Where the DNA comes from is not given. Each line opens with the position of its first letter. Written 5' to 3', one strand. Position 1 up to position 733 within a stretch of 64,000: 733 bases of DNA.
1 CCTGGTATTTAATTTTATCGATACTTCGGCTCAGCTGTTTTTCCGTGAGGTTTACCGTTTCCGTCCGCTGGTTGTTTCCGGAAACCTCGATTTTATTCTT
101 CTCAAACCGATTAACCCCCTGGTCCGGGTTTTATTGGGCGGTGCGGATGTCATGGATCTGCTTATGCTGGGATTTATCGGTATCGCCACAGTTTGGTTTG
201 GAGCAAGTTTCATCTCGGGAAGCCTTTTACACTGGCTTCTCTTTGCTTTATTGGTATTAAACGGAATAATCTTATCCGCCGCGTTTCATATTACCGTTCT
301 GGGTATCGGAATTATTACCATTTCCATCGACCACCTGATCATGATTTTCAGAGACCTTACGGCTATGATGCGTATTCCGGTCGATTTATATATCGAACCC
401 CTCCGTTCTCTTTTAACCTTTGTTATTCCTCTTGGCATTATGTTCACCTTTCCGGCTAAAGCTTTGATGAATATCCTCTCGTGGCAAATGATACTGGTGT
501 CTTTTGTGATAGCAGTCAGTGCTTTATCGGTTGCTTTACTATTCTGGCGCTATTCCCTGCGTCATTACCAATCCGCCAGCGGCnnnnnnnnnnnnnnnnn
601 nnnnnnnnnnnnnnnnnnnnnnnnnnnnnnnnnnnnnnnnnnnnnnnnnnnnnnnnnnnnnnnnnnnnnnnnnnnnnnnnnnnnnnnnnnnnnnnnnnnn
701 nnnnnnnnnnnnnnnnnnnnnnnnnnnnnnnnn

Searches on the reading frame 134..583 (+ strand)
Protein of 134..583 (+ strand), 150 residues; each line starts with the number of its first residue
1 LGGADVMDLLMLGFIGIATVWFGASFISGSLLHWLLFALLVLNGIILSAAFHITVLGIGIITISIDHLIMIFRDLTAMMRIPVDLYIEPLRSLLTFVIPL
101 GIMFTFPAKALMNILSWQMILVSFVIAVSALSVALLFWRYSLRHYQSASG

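Call 33: search_protein_families(library=pfam, proteins=[window:134-583:+], max_evalue=0.001)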
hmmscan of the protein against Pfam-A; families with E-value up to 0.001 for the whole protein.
window:134-583:+ (150 aa): 1 family
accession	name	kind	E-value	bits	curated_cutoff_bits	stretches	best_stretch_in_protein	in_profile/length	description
PF06182.17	ABC2_membrane_6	-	1.4e-16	61.5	22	1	11-149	91-229/229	ABC-2 family transporter protein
